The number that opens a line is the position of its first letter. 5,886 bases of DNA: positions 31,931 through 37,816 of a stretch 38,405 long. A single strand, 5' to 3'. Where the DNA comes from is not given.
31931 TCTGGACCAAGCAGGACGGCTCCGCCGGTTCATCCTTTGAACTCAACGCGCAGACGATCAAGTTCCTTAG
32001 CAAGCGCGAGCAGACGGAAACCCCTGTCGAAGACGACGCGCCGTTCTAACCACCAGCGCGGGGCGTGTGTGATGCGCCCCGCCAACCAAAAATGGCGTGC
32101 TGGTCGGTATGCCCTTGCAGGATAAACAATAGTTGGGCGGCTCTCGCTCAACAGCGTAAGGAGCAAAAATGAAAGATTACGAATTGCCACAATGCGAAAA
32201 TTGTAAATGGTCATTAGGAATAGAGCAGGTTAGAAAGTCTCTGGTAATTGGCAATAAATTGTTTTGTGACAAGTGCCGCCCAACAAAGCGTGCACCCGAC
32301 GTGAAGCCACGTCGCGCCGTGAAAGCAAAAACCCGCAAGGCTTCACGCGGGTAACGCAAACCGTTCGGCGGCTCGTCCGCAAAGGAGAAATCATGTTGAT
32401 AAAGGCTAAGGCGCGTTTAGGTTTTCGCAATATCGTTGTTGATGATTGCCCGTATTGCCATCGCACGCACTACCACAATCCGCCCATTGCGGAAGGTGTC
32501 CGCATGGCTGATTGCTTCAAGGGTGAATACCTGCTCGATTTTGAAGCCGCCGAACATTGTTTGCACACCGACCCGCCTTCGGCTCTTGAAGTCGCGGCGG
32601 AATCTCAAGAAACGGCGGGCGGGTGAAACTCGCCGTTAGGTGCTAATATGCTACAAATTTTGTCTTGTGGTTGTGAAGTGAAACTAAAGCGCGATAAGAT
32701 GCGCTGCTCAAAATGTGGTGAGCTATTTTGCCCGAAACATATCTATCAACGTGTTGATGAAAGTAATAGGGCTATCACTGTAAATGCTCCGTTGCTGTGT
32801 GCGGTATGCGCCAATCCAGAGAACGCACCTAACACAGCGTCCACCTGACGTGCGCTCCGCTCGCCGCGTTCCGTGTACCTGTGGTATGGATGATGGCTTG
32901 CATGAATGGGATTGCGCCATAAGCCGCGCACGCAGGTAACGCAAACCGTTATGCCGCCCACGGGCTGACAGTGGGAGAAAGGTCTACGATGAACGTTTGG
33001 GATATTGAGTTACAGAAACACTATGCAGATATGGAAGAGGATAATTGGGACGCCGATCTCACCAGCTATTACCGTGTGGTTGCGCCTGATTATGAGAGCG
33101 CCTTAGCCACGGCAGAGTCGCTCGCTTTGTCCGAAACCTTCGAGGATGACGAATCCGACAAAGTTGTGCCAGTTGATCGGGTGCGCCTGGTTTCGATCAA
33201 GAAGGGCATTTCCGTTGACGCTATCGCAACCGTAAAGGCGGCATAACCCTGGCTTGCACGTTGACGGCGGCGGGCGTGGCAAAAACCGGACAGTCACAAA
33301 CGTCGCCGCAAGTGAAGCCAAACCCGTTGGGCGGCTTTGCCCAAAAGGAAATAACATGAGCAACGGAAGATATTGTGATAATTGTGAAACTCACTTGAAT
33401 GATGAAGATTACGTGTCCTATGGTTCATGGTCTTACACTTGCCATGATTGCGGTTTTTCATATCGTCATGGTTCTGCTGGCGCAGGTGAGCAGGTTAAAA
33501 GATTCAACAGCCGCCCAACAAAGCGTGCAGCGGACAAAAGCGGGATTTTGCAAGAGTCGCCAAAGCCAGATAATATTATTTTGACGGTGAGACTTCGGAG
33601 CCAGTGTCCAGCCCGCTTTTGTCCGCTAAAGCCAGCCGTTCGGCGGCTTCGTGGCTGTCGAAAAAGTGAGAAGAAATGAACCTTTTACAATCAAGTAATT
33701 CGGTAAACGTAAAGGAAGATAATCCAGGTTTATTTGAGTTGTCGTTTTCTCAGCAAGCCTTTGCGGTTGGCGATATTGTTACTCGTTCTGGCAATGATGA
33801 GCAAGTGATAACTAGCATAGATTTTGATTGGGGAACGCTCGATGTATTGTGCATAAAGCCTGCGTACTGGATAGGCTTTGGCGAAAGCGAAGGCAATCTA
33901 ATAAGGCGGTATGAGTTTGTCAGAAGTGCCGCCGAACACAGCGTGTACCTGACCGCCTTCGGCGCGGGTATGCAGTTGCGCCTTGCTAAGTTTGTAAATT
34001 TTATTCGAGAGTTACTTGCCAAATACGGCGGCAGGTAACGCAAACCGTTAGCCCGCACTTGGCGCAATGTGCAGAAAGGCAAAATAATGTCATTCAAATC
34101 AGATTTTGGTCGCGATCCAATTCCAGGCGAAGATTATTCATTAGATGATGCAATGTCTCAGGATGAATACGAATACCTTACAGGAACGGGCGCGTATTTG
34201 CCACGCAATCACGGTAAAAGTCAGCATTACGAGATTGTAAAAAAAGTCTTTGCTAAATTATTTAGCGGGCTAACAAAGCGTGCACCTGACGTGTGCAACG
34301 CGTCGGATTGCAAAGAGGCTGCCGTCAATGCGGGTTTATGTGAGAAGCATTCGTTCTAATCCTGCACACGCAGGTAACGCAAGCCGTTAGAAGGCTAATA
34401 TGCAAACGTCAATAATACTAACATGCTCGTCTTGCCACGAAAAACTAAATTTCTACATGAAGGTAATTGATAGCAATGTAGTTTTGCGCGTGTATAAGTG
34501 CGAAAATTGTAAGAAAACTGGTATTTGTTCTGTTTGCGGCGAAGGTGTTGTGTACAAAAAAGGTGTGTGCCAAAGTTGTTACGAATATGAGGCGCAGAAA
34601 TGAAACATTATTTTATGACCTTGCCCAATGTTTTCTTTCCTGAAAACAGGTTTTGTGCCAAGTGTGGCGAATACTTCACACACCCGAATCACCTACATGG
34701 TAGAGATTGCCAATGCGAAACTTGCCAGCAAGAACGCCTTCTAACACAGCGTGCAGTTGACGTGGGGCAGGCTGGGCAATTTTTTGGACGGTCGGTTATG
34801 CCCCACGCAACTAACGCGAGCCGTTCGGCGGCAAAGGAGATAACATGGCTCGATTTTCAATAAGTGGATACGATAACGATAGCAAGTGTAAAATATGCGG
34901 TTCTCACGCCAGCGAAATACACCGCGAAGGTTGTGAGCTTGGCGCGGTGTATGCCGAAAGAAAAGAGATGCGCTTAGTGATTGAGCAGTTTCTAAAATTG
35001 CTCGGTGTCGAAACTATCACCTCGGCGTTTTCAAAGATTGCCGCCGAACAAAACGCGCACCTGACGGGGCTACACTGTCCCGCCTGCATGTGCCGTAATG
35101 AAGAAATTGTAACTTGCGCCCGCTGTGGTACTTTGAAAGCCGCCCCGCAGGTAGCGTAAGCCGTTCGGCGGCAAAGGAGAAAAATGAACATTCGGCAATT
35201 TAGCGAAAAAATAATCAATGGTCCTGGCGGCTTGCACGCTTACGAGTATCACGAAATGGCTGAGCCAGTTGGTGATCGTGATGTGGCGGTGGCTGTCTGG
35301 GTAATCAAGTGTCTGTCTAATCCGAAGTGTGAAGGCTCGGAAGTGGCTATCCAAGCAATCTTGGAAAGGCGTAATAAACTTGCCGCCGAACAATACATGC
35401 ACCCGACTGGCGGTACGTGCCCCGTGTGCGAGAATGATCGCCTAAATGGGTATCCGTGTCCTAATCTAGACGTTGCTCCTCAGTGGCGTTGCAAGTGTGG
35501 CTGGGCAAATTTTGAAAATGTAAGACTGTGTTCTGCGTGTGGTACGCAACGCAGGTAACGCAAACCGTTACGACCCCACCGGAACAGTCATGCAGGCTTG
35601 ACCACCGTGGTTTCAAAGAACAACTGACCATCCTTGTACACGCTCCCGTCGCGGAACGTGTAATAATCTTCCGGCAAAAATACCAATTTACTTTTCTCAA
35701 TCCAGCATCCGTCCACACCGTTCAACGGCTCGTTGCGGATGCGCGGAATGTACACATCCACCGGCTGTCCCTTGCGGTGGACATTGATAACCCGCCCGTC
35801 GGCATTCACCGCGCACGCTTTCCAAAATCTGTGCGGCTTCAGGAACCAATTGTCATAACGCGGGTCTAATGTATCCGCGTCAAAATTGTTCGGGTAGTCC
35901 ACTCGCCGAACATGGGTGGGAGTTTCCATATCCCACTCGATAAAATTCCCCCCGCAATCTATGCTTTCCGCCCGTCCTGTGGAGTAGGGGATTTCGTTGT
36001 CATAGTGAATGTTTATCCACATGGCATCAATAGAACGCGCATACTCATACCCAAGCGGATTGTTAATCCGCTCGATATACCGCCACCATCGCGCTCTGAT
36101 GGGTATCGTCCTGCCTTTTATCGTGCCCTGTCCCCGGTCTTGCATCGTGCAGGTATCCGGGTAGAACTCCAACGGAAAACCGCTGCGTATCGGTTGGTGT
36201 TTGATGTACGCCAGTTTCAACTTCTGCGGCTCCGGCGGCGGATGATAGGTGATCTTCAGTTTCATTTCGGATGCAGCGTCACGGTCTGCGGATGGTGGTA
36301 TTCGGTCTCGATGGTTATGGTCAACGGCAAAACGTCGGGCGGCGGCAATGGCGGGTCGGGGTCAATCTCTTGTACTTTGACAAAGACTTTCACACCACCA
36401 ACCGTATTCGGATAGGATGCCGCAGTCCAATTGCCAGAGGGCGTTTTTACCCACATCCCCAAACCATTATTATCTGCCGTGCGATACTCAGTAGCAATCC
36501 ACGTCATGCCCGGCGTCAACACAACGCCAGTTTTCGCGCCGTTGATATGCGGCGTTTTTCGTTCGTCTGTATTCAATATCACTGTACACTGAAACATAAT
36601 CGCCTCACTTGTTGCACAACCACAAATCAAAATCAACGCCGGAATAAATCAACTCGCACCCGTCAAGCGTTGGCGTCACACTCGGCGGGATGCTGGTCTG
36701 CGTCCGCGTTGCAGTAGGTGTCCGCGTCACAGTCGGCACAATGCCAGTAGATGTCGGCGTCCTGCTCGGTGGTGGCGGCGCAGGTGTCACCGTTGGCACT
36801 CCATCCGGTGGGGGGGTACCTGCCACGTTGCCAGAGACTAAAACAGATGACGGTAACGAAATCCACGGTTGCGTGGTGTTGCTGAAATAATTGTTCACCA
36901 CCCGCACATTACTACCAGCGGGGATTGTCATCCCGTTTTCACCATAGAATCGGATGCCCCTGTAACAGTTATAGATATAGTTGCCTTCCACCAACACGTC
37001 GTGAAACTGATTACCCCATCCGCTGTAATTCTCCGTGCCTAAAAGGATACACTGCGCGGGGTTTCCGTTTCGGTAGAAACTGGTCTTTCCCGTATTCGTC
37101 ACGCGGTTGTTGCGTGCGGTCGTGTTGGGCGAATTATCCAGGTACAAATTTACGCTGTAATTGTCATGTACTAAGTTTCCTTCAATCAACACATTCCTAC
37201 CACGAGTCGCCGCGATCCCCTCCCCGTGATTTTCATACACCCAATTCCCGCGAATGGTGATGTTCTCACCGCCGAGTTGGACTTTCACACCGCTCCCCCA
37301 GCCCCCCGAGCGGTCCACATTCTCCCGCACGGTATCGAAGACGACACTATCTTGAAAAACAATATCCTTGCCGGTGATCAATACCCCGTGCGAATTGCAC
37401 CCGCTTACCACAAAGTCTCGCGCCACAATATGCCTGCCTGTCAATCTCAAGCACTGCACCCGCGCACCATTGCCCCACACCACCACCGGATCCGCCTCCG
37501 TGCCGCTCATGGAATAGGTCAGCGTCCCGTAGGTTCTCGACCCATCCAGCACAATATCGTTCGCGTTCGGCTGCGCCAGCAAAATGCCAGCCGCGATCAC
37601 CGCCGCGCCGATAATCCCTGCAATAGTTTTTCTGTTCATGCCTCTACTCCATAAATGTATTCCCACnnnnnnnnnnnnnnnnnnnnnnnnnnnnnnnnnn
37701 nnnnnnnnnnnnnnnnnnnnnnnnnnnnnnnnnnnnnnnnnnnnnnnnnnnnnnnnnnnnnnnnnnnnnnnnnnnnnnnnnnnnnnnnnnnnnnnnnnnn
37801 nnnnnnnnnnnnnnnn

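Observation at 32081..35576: Integron-type gene-cassette array inside a phage genome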

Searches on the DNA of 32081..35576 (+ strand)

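Call 85: search_dna_similar(query=window:32081-35576:+, collection=phages, mode=distant, max_rows=10)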
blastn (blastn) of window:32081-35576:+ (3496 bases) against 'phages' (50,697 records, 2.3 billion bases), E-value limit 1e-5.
No match.

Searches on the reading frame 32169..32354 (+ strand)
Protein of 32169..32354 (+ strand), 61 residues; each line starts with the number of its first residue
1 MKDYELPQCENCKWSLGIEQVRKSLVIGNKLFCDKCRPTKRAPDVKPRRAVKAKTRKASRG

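Call 62: search_protein_families(library=pfam, proteins=[window:32169-32354:+], max_evalue=0.1)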
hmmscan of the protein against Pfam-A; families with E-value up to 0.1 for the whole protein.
window:32169-32354:+ (61 aa): 1 family
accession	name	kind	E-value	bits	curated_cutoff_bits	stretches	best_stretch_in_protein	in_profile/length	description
PF10262.15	Rdx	-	0.035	14.7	22.6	0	9-25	7-23/74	Rdx family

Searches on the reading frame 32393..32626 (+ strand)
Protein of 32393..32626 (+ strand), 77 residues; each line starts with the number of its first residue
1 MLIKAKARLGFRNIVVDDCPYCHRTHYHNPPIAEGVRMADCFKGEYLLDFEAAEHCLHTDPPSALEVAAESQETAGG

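Call 62: search_protein_families(library=pfam, proteins=[window:32393-32626:+], max_evalue=0.1)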
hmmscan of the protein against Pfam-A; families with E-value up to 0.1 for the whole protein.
window:32393-32626:+ (77 aa): 1 family
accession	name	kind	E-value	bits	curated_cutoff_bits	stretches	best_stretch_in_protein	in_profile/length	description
PF22502.1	SEN2-like_N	-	0.024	15.3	26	0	4-19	2-17/69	tRNA-intron endonuclease SEN2-like, N-terminal domain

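Call 79: search_protein_families(library=phrogs, proteins=[window:32393-32626:+], max_evalue=0.01)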
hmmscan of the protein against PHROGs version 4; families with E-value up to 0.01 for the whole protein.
window:32393-32626:+ (77 aa): 0 families

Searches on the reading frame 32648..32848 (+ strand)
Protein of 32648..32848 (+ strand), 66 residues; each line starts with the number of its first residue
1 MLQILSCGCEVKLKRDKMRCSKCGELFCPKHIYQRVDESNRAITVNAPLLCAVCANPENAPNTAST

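Call 62: search_protein_families(library=pfam, proteins=[window:32648-32848:+], max_evalue=0.1)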
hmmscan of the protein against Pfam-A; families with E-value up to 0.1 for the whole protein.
window:32648-32848:+ (66 aa): 4 families
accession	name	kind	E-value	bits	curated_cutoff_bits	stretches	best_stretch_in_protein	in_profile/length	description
PF01363.27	FYVE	-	0.00031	21.2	27.8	1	6-56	13-63/67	FYVE zinc finger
PF01428.23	zf-AN1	-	0.0022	18.5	27.9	1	8-34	5-30/40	AN1-like Zinc finger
PF24749.2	DUF7695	-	0.026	14.7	25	1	12-45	1-34/58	Domain of unknown function (DUF7695)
PF04438.22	zf-HIT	-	0.084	13.1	24.7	0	15-28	11-24/30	HIT zinc finger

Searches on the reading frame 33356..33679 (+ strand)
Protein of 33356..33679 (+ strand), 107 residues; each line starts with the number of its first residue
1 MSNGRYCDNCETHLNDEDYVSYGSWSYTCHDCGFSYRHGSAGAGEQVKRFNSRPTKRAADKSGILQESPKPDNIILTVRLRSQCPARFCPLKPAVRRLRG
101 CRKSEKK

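Call 62: search_protein_families(library=pfam, proteins=[window:33356-33679:+], max_evalue=0.1)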
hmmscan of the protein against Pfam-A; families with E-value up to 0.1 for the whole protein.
window:33356-33679:+ (107 aa): 1 family
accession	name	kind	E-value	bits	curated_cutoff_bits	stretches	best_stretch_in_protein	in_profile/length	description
PF12773.13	DZR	-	0.048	14.3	27.3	1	4-35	12-33/45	Double zinc ribbon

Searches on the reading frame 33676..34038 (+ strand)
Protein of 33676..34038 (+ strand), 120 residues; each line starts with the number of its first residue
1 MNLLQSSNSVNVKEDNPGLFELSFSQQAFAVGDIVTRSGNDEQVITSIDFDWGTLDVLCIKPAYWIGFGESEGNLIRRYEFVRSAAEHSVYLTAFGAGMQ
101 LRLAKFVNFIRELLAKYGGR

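Call 62: search_protein_families(library=pfam, proteins=[window:33676-34038:+], max_evalue=0.1)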
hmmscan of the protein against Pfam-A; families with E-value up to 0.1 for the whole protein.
window:33676-34038:+ (120 aa): 0 families

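Call 65: find_encoding_contigs(protein=window:33676-34038:+, flank=6000, max_places=10)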
Protein window:33676-34038:+ (120 aa): 1 contig read that carries it; 1 place shown.
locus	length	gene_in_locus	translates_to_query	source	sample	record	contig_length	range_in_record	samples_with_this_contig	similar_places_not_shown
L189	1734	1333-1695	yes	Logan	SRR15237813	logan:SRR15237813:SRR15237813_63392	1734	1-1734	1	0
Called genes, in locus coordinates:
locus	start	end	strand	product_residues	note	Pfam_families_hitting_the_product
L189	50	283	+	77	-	-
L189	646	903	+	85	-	-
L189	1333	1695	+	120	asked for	-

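Call 79: search_protein_families(library=phrogs, proteins=[window:33676-34038:+], max_evalue=0.01)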
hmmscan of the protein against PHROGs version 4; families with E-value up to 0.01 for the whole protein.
window:33676-34038:+ (120 aa): 0 families

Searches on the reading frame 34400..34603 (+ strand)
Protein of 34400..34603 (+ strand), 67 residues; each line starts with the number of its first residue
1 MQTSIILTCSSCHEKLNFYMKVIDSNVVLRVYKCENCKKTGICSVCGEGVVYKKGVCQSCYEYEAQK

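Call 62: search_protein_families(library=pfam, proteins=[window:34400-34603:+], max_evalue=0.1)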
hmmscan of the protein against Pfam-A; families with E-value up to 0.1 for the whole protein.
window:34400-34603:+ (67 aa): 7 families
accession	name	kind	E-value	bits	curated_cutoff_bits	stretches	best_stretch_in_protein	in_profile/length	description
PF04810.20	zf-Sec23_Sec24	-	0.0089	16.5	25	1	6-39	1-31/39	Sec23/Sec24 zinc finger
PF23035.1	zf-CCCH_UNK-like_4th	-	0.01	15.7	27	1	24-40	4-20/39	RING finger protein unkempt homolog-like, CCCH zinc finger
PF12773.13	DZR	-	0.014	16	27.3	0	8-60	14-44/45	Double zinc ribbon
PF07282.18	Cas12f1-like_TNB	-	0.015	15.9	26.3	1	8-40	30-49/60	Cas12f1-like, TNB domain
PF18912.6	DZR_2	-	0.037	14.3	27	0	43-61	10-28/56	Double zinc ribbon domain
PF25433.1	DUF7895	-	0.083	13.7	27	1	32-55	3-27/75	Domain of unknown function (DUF7895)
PF14522.11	Cytochrome_C7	-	0.1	12.9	24.8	0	6-60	13-65/67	Cytochrome c7 and related cytochrome c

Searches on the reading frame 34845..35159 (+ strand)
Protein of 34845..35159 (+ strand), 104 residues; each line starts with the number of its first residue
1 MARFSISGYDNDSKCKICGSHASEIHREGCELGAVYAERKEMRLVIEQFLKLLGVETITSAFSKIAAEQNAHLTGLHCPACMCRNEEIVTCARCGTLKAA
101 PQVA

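Call 62: search_protein_families(library=pfam, proteins=[window:34845-35159:+], max_evalue=0.1)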
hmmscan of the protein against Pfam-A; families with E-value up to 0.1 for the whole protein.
window:34845-35159:+ (104 aa): 1 family
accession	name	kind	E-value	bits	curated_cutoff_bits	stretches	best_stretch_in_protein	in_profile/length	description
PF14446.12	Prok-RING_1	-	0.039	14.3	29.1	0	74-96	3-28/54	Prokaryotic RING finger family 1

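Call 79: search_protein_families(library=phrogs, proteins=[window:34845-35159:+], max_evalue=0.01)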
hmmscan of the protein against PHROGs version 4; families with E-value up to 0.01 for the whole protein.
window:34845-35159:+ (104 aa): 0 families

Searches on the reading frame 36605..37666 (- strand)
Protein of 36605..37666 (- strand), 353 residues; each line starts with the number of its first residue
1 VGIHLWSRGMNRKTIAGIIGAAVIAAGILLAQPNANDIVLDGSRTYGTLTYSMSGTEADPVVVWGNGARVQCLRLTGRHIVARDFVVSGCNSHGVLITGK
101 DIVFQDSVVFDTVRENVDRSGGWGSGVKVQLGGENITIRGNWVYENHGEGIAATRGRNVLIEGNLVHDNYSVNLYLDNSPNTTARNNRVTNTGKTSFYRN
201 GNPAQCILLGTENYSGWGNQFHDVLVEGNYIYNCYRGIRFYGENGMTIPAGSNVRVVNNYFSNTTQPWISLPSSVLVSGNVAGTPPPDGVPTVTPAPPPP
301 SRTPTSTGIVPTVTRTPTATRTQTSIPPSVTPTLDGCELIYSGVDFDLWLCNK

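Call 8: search_protein_families(library=phrogs, proteins=[window:36605-37666:-])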
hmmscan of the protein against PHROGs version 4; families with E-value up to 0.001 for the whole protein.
window:36605-37666:- (353 aa): 2 families
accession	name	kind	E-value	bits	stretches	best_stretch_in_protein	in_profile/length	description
phrog_2234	-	tail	6.5e-06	26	1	125-269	404-526/757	tail spike protein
phrog_7458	-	tail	0.00022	20.6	1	132-192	605-665/732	tail spike protein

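Call 15: search_protein_families(library=pfam, proteins=[window:36605-37666:-], max_evalue=0.01)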
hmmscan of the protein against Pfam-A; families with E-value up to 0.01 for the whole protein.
window:36605-37666:- (353 aa): 3 families
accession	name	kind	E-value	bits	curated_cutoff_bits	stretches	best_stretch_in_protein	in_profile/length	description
PF13229.12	Beta_helix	-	4.7e-21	75.5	25.9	2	121-280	20-156/158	Right handed beta helix region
PF05048.19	NosD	-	2.2e-08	34.2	23.6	1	93-266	25-175/212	Periplasmic copper-binding protein (NosD)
PF01975.23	SurE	-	0.0077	16.5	22.1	0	63-92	64-96/189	Survival protein SurE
